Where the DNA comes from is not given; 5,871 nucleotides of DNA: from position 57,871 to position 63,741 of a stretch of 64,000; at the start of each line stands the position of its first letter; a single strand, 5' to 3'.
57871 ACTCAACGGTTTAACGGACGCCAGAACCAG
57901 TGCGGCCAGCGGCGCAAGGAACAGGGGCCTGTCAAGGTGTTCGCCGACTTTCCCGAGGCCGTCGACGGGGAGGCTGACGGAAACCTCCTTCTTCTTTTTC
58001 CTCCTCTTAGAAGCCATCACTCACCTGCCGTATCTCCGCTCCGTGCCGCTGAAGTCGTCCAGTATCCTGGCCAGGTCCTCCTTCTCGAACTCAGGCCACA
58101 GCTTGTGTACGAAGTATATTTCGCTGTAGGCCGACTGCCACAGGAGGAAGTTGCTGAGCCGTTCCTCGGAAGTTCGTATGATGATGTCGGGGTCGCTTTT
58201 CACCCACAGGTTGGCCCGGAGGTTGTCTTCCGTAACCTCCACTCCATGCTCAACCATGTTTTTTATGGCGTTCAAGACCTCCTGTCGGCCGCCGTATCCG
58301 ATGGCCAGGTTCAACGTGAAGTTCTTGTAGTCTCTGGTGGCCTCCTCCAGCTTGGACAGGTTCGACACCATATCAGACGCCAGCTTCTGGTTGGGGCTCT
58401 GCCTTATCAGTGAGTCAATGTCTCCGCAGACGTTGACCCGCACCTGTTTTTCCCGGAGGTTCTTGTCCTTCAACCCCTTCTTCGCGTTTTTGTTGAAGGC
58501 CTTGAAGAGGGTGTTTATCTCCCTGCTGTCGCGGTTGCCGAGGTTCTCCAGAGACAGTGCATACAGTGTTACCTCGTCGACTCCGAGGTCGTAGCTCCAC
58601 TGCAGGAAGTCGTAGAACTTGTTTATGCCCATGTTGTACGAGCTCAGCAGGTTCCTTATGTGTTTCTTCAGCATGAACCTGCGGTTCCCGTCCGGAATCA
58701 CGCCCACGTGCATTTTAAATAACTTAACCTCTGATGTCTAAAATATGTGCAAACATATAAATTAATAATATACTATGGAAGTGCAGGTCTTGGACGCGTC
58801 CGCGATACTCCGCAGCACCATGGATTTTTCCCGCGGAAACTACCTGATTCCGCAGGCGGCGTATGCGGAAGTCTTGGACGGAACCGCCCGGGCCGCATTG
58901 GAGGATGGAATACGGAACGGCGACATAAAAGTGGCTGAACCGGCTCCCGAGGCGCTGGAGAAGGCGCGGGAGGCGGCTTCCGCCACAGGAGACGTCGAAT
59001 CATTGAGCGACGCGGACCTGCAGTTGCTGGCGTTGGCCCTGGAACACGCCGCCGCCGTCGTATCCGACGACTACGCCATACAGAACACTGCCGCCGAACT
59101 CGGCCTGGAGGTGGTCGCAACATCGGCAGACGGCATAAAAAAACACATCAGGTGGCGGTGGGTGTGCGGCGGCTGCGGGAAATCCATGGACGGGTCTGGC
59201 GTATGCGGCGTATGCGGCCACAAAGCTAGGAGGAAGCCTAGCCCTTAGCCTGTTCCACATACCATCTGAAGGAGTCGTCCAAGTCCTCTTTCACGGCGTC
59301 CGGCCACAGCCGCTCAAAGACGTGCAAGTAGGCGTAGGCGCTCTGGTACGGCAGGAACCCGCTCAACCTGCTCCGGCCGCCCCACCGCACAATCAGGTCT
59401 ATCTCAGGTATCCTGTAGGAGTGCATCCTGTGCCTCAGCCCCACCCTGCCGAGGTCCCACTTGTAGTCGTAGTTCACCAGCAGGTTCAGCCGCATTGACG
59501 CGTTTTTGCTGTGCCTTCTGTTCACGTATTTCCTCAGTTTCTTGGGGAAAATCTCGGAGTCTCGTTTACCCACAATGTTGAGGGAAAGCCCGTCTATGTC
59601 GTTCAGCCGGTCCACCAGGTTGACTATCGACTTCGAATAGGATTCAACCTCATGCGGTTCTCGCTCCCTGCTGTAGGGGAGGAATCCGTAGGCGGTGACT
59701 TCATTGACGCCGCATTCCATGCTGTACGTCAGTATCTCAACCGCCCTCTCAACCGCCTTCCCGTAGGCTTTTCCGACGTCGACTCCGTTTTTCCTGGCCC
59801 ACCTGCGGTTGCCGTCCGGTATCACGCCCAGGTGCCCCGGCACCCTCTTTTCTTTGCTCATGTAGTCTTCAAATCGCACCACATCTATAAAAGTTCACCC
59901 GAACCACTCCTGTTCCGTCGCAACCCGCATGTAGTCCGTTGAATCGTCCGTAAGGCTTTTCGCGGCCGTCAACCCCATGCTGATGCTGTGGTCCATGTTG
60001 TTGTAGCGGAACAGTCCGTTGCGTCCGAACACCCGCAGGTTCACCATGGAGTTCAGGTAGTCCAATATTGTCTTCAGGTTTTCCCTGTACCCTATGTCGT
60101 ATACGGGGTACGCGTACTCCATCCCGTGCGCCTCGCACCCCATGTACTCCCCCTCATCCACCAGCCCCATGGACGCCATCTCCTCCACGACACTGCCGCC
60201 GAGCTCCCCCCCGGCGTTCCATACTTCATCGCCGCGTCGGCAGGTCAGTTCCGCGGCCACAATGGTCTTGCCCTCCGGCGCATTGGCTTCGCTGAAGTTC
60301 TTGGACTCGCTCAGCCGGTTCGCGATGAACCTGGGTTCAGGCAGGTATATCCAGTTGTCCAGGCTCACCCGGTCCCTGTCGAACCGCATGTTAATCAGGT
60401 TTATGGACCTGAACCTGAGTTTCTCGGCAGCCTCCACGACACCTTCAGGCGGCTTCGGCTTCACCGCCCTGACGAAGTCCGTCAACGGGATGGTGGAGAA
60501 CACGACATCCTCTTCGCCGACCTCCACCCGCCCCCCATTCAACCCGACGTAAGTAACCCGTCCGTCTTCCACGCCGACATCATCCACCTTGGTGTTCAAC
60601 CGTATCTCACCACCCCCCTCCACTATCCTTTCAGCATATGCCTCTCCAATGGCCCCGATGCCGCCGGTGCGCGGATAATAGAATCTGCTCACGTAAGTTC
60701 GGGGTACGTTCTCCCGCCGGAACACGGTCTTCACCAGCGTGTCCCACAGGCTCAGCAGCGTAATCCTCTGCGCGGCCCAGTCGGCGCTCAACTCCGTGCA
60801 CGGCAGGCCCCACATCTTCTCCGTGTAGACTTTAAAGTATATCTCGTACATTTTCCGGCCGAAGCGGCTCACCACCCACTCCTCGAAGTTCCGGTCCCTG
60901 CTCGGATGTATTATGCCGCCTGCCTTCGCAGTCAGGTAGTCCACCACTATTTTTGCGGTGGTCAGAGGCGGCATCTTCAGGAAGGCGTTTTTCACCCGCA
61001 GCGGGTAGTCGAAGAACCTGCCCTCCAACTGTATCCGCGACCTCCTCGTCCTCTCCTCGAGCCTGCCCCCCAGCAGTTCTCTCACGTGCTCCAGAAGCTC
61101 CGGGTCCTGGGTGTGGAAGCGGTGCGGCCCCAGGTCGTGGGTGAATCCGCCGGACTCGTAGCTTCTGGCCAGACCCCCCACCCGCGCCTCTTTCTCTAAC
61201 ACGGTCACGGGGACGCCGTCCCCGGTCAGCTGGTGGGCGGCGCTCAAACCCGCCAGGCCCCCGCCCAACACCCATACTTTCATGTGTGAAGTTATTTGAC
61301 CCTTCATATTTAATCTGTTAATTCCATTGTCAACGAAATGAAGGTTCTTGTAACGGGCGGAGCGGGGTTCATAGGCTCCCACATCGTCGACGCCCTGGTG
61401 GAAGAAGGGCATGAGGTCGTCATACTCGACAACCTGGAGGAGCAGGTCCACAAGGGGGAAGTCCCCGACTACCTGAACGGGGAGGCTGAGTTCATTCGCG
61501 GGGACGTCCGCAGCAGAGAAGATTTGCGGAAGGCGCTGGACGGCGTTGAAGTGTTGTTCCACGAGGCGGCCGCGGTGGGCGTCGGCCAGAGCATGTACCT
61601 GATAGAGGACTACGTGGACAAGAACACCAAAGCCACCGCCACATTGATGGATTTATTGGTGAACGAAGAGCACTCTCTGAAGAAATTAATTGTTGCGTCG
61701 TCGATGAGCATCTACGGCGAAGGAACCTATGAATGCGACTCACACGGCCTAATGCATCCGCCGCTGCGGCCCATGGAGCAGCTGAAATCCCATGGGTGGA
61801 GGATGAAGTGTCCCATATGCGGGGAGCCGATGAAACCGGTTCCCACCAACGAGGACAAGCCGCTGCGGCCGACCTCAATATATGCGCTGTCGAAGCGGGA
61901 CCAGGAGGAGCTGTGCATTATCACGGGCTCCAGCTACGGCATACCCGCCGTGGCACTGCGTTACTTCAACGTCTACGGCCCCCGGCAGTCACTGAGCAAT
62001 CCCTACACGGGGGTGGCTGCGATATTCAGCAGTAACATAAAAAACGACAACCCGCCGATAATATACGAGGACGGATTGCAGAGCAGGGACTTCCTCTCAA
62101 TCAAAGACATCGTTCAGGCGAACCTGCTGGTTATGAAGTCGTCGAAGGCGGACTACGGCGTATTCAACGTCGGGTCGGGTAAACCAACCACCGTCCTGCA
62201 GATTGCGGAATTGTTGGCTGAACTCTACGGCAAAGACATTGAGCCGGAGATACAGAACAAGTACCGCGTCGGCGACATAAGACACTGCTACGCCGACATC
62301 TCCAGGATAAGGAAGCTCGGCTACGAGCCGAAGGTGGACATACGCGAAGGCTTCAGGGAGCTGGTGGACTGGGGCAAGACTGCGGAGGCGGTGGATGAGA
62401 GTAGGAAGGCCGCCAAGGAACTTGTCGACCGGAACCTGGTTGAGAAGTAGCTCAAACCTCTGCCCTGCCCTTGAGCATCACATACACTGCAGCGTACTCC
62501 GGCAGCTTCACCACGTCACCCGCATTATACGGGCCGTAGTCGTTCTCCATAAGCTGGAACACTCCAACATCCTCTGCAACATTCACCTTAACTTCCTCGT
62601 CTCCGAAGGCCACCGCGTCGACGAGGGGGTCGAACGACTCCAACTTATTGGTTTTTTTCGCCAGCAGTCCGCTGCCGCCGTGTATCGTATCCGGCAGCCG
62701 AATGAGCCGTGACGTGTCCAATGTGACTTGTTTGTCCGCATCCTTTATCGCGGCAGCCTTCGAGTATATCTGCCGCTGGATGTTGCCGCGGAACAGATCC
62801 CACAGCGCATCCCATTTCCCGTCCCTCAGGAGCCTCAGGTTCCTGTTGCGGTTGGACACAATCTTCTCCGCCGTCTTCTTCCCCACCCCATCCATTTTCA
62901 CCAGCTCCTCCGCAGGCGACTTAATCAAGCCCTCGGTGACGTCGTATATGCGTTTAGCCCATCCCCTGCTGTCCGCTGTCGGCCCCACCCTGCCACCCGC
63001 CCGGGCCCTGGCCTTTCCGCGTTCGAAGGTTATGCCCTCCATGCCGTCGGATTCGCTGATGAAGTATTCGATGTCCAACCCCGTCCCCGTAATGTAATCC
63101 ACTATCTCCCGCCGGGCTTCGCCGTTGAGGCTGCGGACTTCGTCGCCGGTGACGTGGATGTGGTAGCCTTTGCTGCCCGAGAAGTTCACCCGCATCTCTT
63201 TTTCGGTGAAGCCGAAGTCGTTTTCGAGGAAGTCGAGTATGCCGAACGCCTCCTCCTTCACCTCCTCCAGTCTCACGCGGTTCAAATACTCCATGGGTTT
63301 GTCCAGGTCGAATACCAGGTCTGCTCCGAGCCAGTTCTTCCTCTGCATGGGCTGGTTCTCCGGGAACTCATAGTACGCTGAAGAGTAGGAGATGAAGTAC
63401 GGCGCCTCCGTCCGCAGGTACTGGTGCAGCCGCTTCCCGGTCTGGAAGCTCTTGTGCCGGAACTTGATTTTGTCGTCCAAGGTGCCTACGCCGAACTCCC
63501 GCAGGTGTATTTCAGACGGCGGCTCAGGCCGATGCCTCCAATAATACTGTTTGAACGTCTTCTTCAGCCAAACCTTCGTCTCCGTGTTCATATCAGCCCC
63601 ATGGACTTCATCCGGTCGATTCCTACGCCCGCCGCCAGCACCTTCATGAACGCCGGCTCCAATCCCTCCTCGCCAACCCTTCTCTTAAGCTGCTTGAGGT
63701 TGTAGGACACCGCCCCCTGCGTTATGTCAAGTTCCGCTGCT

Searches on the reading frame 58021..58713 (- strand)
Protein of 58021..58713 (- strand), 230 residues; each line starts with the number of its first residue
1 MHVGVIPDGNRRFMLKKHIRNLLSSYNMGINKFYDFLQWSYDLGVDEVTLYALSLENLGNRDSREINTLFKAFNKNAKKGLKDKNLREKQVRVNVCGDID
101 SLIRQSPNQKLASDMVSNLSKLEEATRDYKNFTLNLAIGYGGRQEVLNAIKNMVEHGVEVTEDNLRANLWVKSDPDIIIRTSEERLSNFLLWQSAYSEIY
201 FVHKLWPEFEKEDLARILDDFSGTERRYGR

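Call 8: search_protein_families(library=pfam, proteins=[window:58021-58713:-], max_evalue=0.001)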
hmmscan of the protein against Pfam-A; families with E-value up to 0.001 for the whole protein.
window:58021-58713:- (230 aa): 1 family
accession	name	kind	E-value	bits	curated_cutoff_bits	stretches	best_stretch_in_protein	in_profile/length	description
PF01255.24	Prenyltransf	-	2e-58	198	27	1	6-229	1-219/219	Putative undecaprenyl diphosphate synthase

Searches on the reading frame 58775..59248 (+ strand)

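Call 9: search_protein_families(library=pfam, proteins=[window:58775-59248:+], max_evalue=0.001)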
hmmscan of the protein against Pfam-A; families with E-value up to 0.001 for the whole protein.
window:58775-59248:+ (157 aa): 3 families
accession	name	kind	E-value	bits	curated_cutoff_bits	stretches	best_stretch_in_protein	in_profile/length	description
PF17146.10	PIN_6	-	1.2e-15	58.2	27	1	5-90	2-86/87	PIN domain of ribonuclease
PF01850.27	PIN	-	2.9e-06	28.3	23.6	1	21-106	29-118/120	PIN domain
PF08745.17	PIN_5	-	4.5e-06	26.7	27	1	69-116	148-193/205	PINc domain ribonuclease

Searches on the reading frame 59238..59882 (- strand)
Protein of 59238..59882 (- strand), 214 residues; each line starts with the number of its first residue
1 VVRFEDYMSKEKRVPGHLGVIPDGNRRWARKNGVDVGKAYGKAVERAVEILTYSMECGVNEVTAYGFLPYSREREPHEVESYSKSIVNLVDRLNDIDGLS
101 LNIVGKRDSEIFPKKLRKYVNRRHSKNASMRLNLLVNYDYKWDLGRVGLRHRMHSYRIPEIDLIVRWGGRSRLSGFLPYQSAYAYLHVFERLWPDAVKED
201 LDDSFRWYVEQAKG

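Call 9: search_protein_families(library=pfam, proteins=[window:59238-59882:-], max_evalue=0.001)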
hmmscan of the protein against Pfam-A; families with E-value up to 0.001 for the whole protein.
window:59238-59882:- (214 aa): 1 family
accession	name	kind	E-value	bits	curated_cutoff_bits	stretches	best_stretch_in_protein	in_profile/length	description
PF01255.24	Prenyltransf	-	8.3e-32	111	27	1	21-212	1-215/219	Putative undecaprenyl diphosphate synthase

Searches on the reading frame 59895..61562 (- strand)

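Call 8: search_protein_families(library=pfam, proteins=[window:59895-61562:-], max_evalue=0.001)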
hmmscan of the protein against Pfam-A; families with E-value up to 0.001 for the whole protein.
window:59895-61562:- (555 aa): 9 families
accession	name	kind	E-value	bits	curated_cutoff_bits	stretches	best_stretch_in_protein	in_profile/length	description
PF01593.30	Amino_oxidase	-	1.4e-26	94.3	19.8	1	103-433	1-330/443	Flavin containing amine oxidoreductase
PF13450.12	NAD_binding_8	-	7e-18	65.1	21.9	1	98-163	1-68/68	NAD(P)-binding Rossmann-like domain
PF01266.30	DAO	-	1.1e-12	48.6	27.9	1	96-163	2-67/353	FAD dependent oxidoreductase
PF00890.30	FAD_binding_2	-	3.2e-06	27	20.4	1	98-140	4-45/414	FAD binding domain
PF03275.19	GLF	-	1.8e-05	25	26.3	0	243-269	3-28/203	UDP-galactopyranose mutase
PF12831.13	FAD_oxidored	-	4.6e-05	23.3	27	1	96-147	2-53/416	FAD dependent oxidoreductase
PF01494.25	FAD_binding_3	-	0.00037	20.3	22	1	94-128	2-36/349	FAD binding domain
PF00070.33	Pyr_redox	-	0.00092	20.1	22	0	95-128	1-34/82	Pyridine nucleotide-disulphide oxidoreductase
PF07992.20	Pyr_redox_2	-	0.00095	19.1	26.1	0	94-126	1-33/291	Pyridine nucleotide-disulphide oxidoreductase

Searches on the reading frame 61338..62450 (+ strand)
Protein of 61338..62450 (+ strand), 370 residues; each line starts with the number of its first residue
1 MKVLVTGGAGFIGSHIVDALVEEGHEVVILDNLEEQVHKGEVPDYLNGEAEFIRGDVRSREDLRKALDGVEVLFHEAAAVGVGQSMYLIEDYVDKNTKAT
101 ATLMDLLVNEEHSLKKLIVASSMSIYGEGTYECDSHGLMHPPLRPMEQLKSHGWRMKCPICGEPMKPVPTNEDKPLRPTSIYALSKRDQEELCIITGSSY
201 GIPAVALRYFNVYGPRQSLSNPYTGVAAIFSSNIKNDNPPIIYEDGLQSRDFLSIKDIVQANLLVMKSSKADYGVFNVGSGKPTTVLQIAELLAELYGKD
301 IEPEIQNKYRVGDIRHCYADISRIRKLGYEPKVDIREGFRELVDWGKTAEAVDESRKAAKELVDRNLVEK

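Call 8: search_protein_families(library=pfam, proteins=[window:61338-62450:+], max_evalue=0.001)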
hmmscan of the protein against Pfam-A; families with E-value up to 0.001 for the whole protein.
window:61338-62450:+ (370 aa): 10 families
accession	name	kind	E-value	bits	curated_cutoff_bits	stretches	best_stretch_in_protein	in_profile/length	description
PF01370.27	Epimerase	-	2e-51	175.2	20.9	2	3-132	1-125/240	NAD dependent epimerase/dehydratase family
PF16363.11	GDP_Man_Dehyd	-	4.5e-42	145.1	27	2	166-341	137-331/332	GDP-mannose 4,6 dehydratase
PF01073.25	3Beta_HSD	-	4.2e-20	72.4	22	1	4-130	1-124/280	3-beta hydroxysteroid dehydrogenase/isomerase family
PF02719.21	Polysacc_synt_2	-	6.3e-17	62.1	20.2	2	3-121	1-127/293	Polysaccharide biosynthesis protein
PF13460.12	NAD_binding_10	-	1.6e-10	41.6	27.2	1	7-128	1-104/184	NAD(P)H-binding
PF07993.18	NAD_binding_4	-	2.4e-09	37.2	20.1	1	5-228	1-217/258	Male sterility protein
PF00106.31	adh_short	-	2.6e-08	34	26.6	1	3-73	3-74/195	short chain dehydrogenase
PF05368.20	NmrA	-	2.4e-07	31.1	27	1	2-78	4-78/298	NmrA-like family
PF04321.23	RmlD_sub_bind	-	4.8e-05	23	27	0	1-39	1-39/287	RmlD substrate binding domain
PF08659.16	KR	-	0.00018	21.9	22.6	1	3-80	3-85/180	KR domain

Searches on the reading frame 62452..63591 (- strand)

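Call 9: search_protein_families(library=pfam, proteins=[window:62452-63591:-], max_evalue=0.001)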
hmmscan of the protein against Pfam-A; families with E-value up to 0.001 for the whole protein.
window:62452-63591:- (379 aa): 2 families
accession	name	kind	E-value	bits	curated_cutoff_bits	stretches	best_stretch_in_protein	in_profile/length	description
PF01896.25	DNA_primase_S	-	1.1e-12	49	26.8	1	112-311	24-158/163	DNA primase small subunit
PF22090.1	Gins51_C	-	0.00014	22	27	1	351-375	19-43/48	Gins51, C-terminal domain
